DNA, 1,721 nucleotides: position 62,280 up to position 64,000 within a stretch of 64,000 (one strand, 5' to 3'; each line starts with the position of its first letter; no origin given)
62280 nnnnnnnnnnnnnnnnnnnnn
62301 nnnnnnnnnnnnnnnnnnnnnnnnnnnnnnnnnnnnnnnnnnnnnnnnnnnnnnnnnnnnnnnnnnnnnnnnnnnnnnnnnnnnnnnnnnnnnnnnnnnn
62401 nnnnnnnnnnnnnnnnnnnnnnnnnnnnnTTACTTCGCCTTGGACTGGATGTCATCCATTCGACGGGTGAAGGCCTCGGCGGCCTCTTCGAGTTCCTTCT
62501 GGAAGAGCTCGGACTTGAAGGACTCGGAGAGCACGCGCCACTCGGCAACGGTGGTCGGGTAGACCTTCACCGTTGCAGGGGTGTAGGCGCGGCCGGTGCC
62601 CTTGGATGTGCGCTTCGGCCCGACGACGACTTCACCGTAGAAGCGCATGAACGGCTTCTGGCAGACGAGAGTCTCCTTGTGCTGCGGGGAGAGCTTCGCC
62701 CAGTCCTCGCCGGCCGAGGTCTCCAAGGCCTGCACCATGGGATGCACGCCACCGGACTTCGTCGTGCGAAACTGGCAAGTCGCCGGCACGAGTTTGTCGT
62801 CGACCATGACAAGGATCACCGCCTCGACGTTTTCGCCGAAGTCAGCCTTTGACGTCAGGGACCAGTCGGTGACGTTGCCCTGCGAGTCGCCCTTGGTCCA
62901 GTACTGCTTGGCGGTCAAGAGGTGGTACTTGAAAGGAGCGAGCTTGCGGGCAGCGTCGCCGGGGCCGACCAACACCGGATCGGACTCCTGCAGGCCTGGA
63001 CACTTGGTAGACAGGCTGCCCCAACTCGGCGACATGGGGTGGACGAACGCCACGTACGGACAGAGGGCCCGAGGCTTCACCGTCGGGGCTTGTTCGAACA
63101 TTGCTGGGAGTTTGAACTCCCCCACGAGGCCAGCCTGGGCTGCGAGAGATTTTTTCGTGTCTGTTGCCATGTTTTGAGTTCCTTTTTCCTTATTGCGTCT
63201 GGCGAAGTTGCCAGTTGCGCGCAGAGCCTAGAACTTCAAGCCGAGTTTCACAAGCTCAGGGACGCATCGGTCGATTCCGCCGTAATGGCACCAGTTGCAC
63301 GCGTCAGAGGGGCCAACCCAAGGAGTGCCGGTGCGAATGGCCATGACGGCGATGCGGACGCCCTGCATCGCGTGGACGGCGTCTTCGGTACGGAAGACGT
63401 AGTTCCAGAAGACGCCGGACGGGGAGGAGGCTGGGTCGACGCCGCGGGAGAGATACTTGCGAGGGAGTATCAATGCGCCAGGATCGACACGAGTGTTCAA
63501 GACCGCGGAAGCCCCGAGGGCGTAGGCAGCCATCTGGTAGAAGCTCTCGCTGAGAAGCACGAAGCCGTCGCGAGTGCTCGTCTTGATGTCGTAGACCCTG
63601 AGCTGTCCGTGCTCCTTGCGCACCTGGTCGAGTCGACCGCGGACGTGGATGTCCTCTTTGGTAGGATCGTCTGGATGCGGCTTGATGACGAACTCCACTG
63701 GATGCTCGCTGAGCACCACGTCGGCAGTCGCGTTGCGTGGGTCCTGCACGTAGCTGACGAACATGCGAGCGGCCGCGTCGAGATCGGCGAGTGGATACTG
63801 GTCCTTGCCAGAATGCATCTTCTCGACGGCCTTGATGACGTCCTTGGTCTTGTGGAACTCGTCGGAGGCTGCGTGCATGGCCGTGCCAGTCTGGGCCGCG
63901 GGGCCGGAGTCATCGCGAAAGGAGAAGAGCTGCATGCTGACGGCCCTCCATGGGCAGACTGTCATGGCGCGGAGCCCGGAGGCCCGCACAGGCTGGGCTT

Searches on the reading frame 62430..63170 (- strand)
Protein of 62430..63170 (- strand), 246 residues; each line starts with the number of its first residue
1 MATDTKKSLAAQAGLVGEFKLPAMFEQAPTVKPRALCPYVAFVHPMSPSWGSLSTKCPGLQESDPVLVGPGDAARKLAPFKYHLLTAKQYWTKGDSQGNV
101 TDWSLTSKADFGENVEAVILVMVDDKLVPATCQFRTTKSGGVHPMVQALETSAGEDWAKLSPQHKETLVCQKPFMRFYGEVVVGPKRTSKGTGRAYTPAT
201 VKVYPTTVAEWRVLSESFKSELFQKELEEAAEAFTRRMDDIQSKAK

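Call 12: search_protein_families(library=pfam, proteins=[window:62430-63170:-], max_evalue=0.01)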
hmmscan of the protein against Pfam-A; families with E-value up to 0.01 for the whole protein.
window:62430-63170:- (246 aa): 0 families

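Call 45: find_encoding_contigs(protein=window:62430-63170:-, flank=10000, max_places=4)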
Protein window:62430-63170:- (246 aa): 4 contigs read that carry it; 2 places shown.
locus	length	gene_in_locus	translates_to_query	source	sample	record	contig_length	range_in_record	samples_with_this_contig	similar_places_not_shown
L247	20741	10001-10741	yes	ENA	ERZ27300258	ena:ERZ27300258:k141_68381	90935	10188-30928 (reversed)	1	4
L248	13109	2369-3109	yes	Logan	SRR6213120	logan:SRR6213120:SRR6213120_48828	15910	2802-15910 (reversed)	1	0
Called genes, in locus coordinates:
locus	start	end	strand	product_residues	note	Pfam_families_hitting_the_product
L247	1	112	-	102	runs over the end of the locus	-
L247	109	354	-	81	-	-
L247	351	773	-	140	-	-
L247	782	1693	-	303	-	-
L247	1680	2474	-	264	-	PF03237:Terminase_6N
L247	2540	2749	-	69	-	-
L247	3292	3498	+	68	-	PF04545:Sigma70_r4 (weak)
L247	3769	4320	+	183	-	-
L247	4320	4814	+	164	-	-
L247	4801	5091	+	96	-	-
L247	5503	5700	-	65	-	-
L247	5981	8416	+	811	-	PF04851:ResIII (faint), PF00271:Helicase_C (weak)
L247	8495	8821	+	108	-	-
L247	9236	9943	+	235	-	PF12705:PDDEXK_1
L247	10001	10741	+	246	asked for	-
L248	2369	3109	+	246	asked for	-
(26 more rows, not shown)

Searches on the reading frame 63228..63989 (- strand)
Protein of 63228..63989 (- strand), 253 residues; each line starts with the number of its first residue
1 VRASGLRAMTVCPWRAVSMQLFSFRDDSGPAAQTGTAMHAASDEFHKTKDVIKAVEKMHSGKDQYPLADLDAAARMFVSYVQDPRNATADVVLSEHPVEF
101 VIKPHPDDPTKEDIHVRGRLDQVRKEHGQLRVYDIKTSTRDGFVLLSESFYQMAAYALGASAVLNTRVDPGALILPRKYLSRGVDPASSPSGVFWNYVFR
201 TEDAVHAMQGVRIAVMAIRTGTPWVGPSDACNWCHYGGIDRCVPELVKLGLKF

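Call 12: search_protein_families(library=pfam, proteins=[window:63228-63989:-], max_evalue=0.01)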
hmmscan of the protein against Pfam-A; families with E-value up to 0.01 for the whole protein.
window:63228-63989:- (253 aa): 2 families
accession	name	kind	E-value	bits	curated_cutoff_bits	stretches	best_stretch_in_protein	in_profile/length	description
PF12705.13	PDDEXK_1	-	3e-13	50.7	22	1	4-236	5-242/247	PD-(D/E)XK nuclease superfamily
PF10926.14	DUF2800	-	1.4e-06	28.2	21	1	4-164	7-164/368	Protein of unknown function (DUF2800)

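Call 44: find_encoding_contigs(protein=window:63228-63989:-, flank=10000, max_places=3)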
Protein window:63228-63989:- (253 aa): no gene with exactly this product is on record in the collection.
